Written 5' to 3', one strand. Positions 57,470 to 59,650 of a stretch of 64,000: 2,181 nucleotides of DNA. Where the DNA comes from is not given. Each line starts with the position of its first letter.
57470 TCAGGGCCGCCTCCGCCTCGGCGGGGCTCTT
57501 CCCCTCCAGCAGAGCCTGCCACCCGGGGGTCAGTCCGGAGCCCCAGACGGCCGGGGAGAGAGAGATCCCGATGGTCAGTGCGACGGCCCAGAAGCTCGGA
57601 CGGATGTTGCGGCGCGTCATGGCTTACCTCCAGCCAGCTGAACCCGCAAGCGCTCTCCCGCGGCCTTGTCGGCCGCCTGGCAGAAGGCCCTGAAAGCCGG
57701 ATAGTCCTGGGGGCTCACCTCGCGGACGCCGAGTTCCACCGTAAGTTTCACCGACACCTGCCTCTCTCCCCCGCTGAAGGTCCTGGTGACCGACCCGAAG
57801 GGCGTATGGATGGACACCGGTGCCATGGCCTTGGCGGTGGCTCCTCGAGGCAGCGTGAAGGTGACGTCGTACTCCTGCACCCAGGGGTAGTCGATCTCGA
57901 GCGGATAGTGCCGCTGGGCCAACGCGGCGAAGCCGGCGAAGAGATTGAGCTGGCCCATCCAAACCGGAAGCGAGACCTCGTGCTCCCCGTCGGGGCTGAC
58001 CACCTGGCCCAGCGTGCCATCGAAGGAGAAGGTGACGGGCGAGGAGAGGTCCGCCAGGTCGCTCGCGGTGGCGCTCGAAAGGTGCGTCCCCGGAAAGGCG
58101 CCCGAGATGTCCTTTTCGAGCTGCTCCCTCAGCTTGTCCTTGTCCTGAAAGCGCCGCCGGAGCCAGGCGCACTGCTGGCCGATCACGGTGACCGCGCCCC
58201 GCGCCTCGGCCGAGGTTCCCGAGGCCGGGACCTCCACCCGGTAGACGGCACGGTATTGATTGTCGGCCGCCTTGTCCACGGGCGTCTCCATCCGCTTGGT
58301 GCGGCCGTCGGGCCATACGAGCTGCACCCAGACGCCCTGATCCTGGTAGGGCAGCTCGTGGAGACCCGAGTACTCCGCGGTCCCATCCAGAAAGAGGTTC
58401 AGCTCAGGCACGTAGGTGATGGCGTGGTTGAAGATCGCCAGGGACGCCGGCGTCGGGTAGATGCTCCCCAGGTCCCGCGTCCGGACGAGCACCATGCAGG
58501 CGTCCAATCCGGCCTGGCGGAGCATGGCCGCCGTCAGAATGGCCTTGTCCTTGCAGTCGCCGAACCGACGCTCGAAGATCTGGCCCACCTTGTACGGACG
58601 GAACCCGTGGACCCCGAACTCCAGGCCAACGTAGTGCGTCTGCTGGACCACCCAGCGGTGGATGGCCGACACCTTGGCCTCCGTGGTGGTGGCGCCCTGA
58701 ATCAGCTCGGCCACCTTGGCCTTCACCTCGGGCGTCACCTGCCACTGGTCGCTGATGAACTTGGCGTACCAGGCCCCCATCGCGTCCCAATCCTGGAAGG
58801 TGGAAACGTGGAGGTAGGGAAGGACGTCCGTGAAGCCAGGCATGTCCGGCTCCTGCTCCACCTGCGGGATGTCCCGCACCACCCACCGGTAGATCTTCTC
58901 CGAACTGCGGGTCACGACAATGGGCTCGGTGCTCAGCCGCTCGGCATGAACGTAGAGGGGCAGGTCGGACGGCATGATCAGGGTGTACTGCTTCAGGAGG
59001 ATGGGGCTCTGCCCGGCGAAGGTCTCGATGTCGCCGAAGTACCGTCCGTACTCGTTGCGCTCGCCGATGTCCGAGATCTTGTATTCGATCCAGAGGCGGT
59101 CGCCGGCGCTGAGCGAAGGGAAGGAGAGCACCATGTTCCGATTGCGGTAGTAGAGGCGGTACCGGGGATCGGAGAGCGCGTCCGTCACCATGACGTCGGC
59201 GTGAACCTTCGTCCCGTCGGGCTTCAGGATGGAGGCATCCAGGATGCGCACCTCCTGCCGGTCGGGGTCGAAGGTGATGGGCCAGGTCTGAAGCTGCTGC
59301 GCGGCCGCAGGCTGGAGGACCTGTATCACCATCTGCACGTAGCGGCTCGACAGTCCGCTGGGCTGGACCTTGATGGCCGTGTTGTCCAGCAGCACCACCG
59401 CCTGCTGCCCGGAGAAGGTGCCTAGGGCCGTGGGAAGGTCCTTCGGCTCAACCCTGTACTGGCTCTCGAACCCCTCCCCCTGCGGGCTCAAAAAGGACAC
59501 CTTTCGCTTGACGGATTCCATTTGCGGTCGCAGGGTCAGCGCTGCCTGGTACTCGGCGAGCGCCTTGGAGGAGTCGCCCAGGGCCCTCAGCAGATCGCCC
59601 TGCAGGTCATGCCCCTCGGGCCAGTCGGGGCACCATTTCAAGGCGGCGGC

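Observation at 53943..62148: Radical-SAM gene coupled to two tandem ~1220-aa TPR/transglutaminase-like paralogs, one Cys-containing and one apparently Cys-less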

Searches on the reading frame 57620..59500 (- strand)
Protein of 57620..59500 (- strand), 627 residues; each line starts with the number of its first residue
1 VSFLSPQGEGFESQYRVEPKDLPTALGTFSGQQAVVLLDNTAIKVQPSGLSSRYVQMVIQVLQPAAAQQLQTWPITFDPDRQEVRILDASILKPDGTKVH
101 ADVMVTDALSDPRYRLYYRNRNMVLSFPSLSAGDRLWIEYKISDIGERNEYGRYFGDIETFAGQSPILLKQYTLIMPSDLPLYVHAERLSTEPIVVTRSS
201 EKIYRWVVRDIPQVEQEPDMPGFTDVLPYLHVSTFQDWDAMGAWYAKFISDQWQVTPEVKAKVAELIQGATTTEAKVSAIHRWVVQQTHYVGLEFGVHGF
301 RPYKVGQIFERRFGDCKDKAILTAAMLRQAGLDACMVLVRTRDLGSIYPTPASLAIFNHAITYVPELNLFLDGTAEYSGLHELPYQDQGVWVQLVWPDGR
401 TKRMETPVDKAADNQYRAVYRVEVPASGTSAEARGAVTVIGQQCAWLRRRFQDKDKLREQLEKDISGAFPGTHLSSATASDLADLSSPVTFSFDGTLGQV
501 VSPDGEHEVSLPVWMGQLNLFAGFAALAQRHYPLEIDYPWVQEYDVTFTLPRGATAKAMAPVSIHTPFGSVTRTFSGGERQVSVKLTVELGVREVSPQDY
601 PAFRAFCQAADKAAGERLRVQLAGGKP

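Call 39: find_homologous_proteins(query=A4, max_evalue=1e-10)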
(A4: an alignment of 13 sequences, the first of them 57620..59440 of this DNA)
Query A4 (13 sequences) (607 aa, profile of the alignment): 894 proteins with E <= 1e-10 among 8000 candidates; the best 120 are listed.
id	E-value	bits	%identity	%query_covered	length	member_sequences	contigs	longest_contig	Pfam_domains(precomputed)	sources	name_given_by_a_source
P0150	1.5e-266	904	35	97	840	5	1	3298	PF14559.13,PF13431.13,PF13414.13,PF12969.13,PF13424.13,PF13432.13,PF13428.13,PF13181.13,PF07719.24,PF01841.26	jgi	jgi:tetratricopeptide (TPR) repeat protein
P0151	2.1e-265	900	35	98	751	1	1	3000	PF14559.13,PF13414.13,PF12969.13,PF07719.24,PF01841.26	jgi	jgi:Tfp pilus assembly protein PilF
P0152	4.2e-263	892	35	97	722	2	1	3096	PF13414.13,PF12969.13,PF01841.26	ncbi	ncbi:MAG: DUF3857 domain-containing protein, partial [Myxococcales bacterium]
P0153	7.5e-263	892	35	98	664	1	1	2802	PF12969.13,PF01841.26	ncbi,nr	ncbi:MAG TPA: DUF3857 domain-containing protein, partial [Anaeromyxobacteraceae bacterium]|nr:DUF385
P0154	7.7e-262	888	34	98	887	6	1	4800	PF13431.13,PF23914.2,PF13414.13,PF13428.13,PF14559.13,PF12969.13,PF00515.35,PF13424.13,PF13432.13,PF13181.13,PF07719.24,PF01841.26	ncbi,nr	ncbi:MAG TPA: DUF3857 domain-containing protein, partial [Myxococcales bacterium]|nr:DUF3857 domain-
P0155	2.4e-261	887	35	96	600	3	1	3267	PF12969.13,PF01841.26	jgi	jgi:hypothetical protein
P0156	3.1e-261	886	34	98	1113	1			PF12969.13,PF13432.13,PF07719.24,PF01841.26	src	-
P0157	4.5e-261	886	35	97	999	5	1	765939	PF14559.13,PF13414.13,PF12969.13,PF13428.13,PF13181.13,PF07719.24,PF01841.26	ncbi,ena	-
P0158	2.5e-260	883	34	96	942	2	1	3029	PF14559.13,PF13431.13,PF13414.13,PF12969.13,PF00515.35,PF13424.13,PF13432.13,PF13428.13,PF13181.13,PF07719.24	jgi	jgi:tetratricopeptide (TPR) repeat protein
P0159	7.9e-260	882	34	98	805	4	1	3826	PF14559.13,PF23914.2,PF13414.13,PF12969.13,PF13432.13,PF07719.24,PF01841.26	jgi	jgi:tetratricopeptide (TPR) repeat protein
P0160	1.1e-259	881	34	98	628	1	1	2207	PF12969.13,PF01841.26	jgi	jgi:transglutaminase-like putative cysteine protease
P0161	9.8e-259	878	34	97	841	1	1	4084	PF14559.13,PF13431.13,PF23914.2,PF13414.13,PF12969.13,PF00515.35,PF13432.13,PF13428.13,PF13181.13,PF07719.24,PF01841.26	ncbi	ncbi:MAG TPA: DUF3857 domain-containing protein, partial [Anaeromyxobacter sp.]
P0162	1.6e-258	877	34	97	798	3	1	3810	PF14559.13,PF13414.13,PF13371.13,PF12969.13,PF13432.13,PF07719.24,PF01841.26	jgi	jgi:tetratricopeptide (TPR) repeat protein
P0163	5.5e-258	876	35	97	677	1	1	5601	PF12969.13,PF01841.26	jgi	jgi:transglutaminase-like putative cysteine protease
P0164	1.3e-257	874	34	97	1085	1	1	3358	PF14559.13,PF12969.13,PF01841.26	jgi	jgi:tetratricopeptide (TPR) repeat protein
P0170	5.3e-255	866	34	97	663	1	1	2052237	PF12969.13,PF01841.26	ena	-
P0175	2.1e-253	860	35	97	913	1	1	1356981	PF14559.13,PF13414.13,PF13371.13,PF12969.13,PF13432.13,PF13428.13,PF13181.13,PF07719.24,PF01841.26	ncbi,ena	-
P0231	9.5e-231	786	37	96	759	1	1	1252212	PF14559.13,PF13431.13,PF13371.13,PF12969.13,PF13432.13,PF13428.13,PF07719.24,PF01841.26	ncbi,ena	-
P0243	4.6e-228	777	35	97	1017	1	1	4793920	PF14559.13,PF12969.13,PF07719.24,PF01841.26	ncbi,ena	-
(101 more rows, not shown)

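Call 41: find_encoding_contigs(protein=P0243, flank=10000, max_places=1)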
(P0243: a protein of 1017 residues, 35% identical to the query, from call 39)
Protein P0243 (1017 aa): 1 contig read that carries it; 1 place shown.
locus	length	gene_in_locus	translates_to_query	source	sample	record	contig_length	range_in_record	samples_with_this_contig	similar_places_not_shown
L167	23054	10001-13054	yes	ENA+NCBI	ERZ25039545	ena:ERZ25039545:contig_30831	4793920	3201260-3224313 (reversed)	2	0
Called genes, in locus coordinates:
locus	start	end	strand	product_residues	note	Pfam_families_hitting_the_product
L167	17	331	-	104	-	PF13428:TPR_14 (faint), PF21033:RMD1-3 (faint), PF13432:TPR_16 (weak), PF13431:TPR_17 (faint), PF00515:TPR_1 (weak), PF07719:TPR_2 (weak), PF13414:TPR_11 (weak), PF14559:TPR_19, +2 more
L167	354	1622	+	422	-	PF00171:Aldedh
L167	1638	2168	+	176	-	PF02410:RsfS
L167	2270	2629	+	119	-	PF02590:SPOUT_MTase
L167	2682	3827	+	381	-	PF01139:RtcB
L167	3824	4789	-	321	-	-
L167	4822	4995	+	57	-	-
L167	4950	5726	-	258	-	PF01738:DLH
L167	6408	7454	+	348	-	PF06415:iPGM_N, PF01676:Metalloenzyme, PF01663:Phosphodiest (weak)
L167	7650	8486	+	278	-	PF18912:DZR_2 (weak)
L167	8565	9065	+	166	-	PF01584:CheW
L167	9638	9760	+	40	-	-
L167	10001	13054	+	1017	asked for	PF07719:TPR_2 (faint), PF14559:TPR_19 (weak), PF12969:DUF3857, PF01841:Transglut_core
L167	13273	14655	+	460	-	PF00512:HisKA, PF02518:HATPase_c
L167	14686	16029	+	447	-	PF00072:Response_reg, PF00158:Sigma54_activat, PF14532:Sigma54_activ_2, PF07728:AAA_5, PF25601:AAA_lid_14, PF02954:HTH_8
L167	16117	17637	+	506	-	PF00069:Pkinase, PF07714:PK_Tyr_Ser-Thr, PF01636:APH (weak), PF06293:Kdo (weak), PF03109:ABC1 (weak)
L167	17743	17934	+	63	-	-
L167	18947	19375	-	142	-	-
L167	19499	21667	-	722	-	PF00982:Glyco_transf_20, PF02358:Trehalose_PPase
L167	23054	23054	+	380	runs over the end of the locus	PF00672:HAMP, PF00512:HisKA, PF02518:HATPase_c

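Call 42: find_encoding_contigs(protein=P0175, flank=10000, max_places=1)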
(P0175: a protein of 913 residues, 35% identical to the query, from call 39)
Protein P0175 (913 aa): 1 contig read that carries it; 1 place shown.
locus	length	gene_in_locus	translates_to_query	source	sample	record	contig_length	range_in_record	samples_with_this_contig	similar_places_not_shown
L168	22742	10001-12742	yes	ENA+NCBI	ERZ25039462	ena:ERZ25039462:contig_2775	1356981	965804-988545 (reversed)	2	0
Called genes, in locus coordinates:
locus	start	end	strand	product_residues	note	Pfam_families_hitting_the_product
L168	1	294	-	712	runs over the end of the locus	PF00072:Response_reg, PF00512:HisKA, PF13581:HATPase_c_2 (weak), PF02518:HATPase_c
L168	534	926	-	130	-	-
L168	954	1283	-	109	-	-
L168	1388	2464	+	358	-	PF00672:HAMP, PF06103:DUF948 (faint), PF18947:HAMP_2, PF00672:HAMP, PF18947:HAMP_2, PF00672:HAMP, PF18947:HAMP_2, PF00672:HAMP, +1 more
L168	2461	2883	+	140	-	PF00672:HAMP, PF18947:HAMP_2 (weak)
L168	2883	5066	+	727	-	PF18947:HAMP_2, PF00672:HAMP, PF18947:HAMP_2, PF00672:HAMP (weak), PF01590:GAF (weak), PF13185:GAF_2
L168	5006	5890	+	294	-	-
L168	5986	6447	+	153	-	PF02590:SPOUT_MTase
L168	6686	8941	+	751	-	PF01676:Metalloenzyme, PF06415:iPGM_N, PF18912:DZR_2, PF00156:Pribosyltran (weak)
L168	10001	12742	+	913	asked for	PF07719:TPR_2 (faint), PF13428:TPR_14 (faint), PF13181:TPR_8 (faint), PF13432:TPR_16, PF14559:TPR_19, PF13371:TPR_9 (weak), PF12969:DUF3857, PF01841:Transglut_core (weak), +1 more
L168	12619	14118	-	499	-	-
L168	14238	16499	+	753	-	PF12969:DUF3857 (faint)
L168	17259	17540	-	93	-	PF14014:DUF4230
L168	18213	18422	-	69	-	PF04993:TfoX_N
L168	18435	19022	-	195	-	-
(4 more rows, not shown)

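Call 45: search_protein_families(library=pfam, proteins=[window:57620-59500:-], max_evalue=0.01)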
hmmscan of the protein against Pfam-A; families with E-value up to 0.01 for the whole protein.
window:57620-59500:- (627 aa): 4 families
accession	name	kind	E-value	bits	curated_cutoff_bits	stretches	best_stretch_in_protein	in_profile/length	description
PF12969.12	DUF3857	-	7.2e-29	101.4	24.6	1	48-213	2-168/170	Domain of Unknown Function with PDB structure (DUF3857)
PF01841.26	Transglut_core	-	1.1e-08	35.8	23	1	263-344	4-82/108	Transglutaminase-like superfamily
PF12970.12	DUF3858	-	1.2e-05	25.9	27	1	528-610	23-106/116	Domain of Unknown Function with PDB structure (DUF3858)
PF04473.18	DUF553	-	0.0076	16.2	20.5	0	271-339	13-87/140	Transglutaminase-like domain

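Call 56: predict_structure(alignment_id=A6)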
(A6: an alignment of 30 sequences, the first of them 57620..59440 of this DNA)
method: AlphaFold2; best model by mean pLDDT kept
length: 607 residues; sequences in the alignment: 30
mean_pLDDT: 90.7   pTM: 0.88
mean pLDDT of the five models: 90.7, 90.3, 89.7, 89.6, 88.6
residues with pLDDT >= 90: 465; 70-90: 104; 50-70: 33; < 50: 5
segments of 3 or more residues with pLDDT < 50: 93-96
pLDDT, mean of each block of 10 residues (from residue 1): 65 95 92 96 95 87 92 95 70 53 91 96 75 87 93 95 92 91 95 92 93 94 92 96 97 96 90 62 92 90 97 96 91 92 97 84 92 94 94 97 86 96 92 93 92 96 91 95 89 90 95 94 97 91 97 91 97 96 97 94 75
secondary structure, 60 per line:
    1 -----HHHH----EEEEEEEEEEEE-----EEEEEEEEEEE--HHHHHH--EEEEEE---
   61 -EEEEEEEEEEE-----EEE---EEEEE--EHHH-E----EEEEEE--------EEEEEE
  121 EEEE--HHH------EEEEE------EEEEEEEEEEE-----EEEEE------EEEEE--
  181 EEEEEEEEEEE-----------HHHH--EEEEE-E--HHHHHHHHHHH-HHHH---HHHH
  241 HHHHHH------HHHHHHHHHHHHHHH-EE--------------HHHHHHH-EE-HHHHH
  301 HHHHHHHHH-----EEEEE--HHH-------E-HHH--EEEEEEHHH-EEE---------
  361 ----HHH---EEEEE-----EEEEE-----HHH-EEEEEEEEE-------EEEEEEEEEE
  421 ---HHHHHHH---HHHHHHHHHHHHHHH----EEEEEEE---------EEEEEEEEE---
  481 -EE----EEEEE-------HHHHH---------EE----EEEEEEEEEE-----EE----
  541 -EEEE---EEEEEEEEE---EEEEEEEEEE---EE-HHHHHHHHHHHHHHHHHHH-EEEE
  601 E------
elements in order: H6-9 E14-25 E31-41 H44-49 E52-57 E62-72 E78-80 E84-88 E101-106 E115-124 E136-140 E147-157 E163-167 E174-178 E181-191 H203-206 E209-213 H218-228 H230-233 H237-246 H253-267 H285-291 H296-309 E315-319 E339-344 E349-351 E371-375 E381-385 E395-403 E411-420 H424-430 H434-448 E453-459 E469-477 E488-492 H500-504 E520-529 E542-545 E549-557 E561-570 H577-595 E597-601

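Call 61: fold_search(model_id=the predicted structure, library=pdb)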
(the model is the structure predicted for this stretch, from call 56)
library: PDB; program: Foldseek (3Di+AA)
matches with E <= 10: 1436; with E <= 0.001: 141
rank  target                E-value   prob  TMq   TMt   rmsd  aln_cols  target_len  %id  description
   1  3kd4_A                1.5e-34  1.00  0.70  0.83   5.3       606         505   16  CRYSTAL STRUCTURE OF A PUTATIVE PROTEASE (BDI_1141) FROM PARABACTEROIDES DISTASONIS ATCC 8503 AT 2.00 A RESOLUTION (released 2009-11-24)
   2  6ezn_A                8.9e-10  1.00  0.19  0.24  19.1       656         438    9  Cryo-EM structure of the yeast oligosaccharyltransferase (OST) complex (released 2018-01-17)
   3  7oci_A                1.2e-09  1.00  0.18  0.24  19.0       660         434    8  Cryo-EM structure of yeast Ost6p containing oligosaccharyltransferase complex (released 2022-02-16)
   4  8b6l_O                3.9e-08  1.00  0.20  0.20  21.6       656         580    8  Subtomogram average of the human Sec61-TRAP-OSTA-translocon (released 2022-12-07)
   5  8agb_E                4.1e-08  1.00  0.19  0.26  19.3       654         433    7  Structure of yeast oligosaccharylransferase complex with lipid-linked oligosaccharide bound (released 2022-12-07)
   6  6s7o_E                5.1e-08  1.00  0.20  0.21  19.7       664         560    7  Cryo-EM structure of human oligosaccharyltransferase complex OST-A (released 2019-12-18)
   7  6c26_1                9.9e-08  1.00  0.18  0.23  19.6       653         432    8  The Cryo-EM structure of a eukaryotic oligosaccharyl transferase complex (released 2018-01-31)
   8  6s7t_E                1.2e-07  1.00  0.18  0.24  19.8       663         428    7  Cryo-EM structure of human oligosaccharyltransferase complex OST-B (released 2019-12-18)
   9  8pn9_E                8.0e-07  1.00  0.18  0.20  19.4       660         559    8  Structure of human oligosaccharyltransferase OST-A complex bound to NGI-1 (released 2024-05-08)
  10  3isr_A                8.0e-06  1.00  0.16  0.32  18.6       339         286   12  The Crystal Structure of a Putative Cysteine Protease from Cytophaga hutchinsonii to 1.9A (released 2009-09-08)
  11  9gjn_B                8.0e-06  1.00  0.17  0.13  15.3       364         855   10  ERAP1 in complex with 1-[2-(3-oxo-3,4-dihydro-2H-1,4-benzothiazin-4-yl)acetamido]cyclohexane-1-carboxylic acid (released 2025-01-22)
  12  6ryf_A                8.5e-06  1.00  0.18  0.14  15.5       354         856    9  High-resolution crystal structure of ERAP1 in complex with 15mer phosphinic peptide (released 2019-12-18)
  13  6q4r_A                9.4e-06  1.00  0.18  0.13  15.1       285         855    9  High-resolution crystal structure of ERAP1 with bound phosphinic transition-state analogue inhibitor (released 2019-04-10)
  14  6mgq_C                9.4e-06  1.00  0.18  0.14  16.0       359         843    9  ERAP1 in the open conformation bound to 10mer phosphinic inhibitor DG014 (released 2019-12-18)
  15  4pj6_A                1.0e-05  1.00  0.20  0.15  14.1       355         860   10  Crystal Structure of Human Insulin Regulated Aminopeptidase with Lysine in Active Site (released 2014-12-03)
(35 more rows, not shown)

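Call 81: find_encoding_contigs(protein=P0157, flank=8000, max_places=1)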
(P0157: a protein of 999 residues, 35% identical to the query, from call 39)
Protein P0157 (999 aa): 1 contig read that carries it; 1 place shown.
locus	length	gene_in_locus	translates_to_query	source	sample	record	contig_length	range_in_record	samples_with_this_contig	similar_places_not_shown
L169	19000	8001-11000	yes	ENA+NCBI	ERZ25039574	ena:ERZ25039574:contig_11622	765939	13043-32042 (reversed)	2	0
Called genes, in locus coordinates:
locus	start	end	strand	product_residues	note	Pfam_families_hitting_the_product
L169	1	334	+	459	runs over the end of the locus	-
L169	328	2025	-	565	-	PF01926:MMR_HSR1 (faint), PF13167:GTP-bdg_N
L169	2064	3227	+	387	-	PF00696:AA_kinase, PF01472:PUA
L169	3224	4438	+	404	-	PF00171:Aldedh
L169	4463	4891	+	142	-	PF02410:RsfS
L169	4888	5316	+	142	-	PF02590:SPOUT_MTase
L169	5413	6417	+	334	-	PF00300:His_Phos_1, PF03745:DUF309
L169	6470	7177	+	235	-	PF18912:DZR_2 (weak), PF00156:Pribosyltran (weak)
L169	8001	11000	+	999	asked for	PF13414:TPR_11 (faint), PF13428:TPR_14 (faint), PF07719:TPR_2 (faint), PF13181:TPR_8 (faint), PF14559:TPR_19 (weak), PF12969:DUF3857, PF01841:Transglut_core (weak)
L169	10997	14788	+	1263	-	PF12969:DUF3857 (faint)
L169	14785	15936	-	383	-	PF04055:Radical_SAM, PF06969:HemN_C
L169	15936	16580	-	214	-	PF02798:GST_N, PF13409:GST_N_2, PF13417:GST_N_3, PF13410:GST_C_2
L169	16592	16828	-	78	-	-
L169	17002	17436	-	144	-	-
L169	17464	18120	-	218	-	-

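Call 82: find_encoding_contigs(protein=P0231, flank=8000, max_places=1)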
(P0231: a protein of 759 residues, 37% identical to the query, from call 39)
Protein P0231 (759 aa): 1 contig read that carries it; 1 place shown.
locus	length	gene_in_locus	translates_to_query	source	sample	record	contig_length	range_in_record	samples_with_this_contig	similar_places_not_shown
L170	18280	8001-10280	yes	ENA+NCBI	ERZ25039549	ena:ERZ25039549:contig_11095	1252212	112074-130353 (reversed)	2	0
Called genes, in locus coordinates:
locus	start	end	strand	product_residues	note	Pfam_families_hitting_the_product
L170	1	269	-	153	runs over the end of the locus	PF02472:ExbD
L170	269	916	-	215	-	PF01618:MotA_ExbB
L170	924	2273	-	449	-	PF02321:OEP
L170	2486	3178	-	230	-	PF00005:ABC_tran, PF02463:SMC_N (faint), PF13304:AAA_21 (weak)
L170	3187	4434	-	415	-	PF12704:MacB_PCD, PF02687:FtsX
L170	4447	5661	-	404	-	PF12704:MacB_PCD, PF02687:FtsX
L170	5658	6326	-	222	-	PF00440:TetR_N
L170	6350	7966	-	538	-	-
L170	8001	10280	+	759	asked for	PF07719:TPR_2 (faint), PF13428:TPR_14 (faint), PF13431:TPR_17 (faint), PF13432:TPR_16 (weak), PF13371:TPR_9 (weak), PF14559:TPR_19 (weak), PF12969:DUF3857, PF01841:Transglut_core (weak)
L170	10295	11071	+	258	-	-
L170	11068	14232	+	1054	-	PF12969:DUF3857 (faint)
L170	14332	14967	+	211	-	PF04199:Cyclase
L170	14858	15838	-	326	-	PF13011:LZ_Tnp_IS481, PF13384:HTH_23 (weak), PF13518:HTH_28 (weak), PF13551:HTH_29 (weak), PF13565:HTH_32, PF13384:HTH_23 (weak), PF00665:rve, PF13683:rve_3, +1 more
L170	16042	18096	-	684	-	PF06808:DctM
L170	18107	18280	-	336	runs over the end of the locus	PF19582:AdeT1_2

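Call 83: find_encoding_contigs(protein=P0170, flank=8000, max_places=1)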
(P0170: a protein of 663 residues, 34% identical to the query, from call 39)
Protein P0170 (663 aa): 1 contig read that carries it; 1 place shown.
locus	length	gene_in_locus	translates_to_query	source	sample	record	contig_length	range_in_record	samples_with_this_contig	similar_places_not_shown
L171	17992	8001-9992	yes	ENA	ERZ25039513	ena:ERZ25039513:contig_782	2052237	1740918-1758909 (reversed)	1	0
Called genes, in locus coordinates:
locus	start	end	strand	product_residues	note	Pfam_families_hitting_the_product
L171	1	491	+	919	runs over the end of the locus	PF18947:HAMP_2, PF00672:HAMP, PF18947:HAMP_2, PF00672:HAMP, PF00672:HAMP, PF18947:HAMP_2, PF00672:HAMP, PF18947:HAMP_2, +17 more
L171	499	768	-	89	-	-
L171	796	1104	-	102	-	-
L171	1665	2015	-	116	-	-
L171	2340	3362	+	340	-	PF02518:HATPase_c, PF00072:Response_reg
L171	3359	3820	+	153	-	PF02590:SPOUT_MTase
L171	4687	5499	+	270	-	PF06415:iPGM_N, PF01676:Metalloenzyme, PF01663:Phosphodiest (weak)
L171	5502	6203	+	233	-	PF18912:DZR_2, PF00156:Pribosyltran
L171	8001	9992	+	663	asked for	PF12969:DUF3857, PF01841:Transglut_core (weak)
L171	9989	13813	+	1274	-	PF14559:TPR_19 (faint), PF13432:TPR_16 (weak), PF12969:DUF3857 (weak)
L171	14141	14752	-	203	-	PF14014:DUF4230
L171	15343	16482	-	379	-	PF04055:Radical_SAM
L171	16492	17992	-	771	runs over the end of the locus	PF03169:OPT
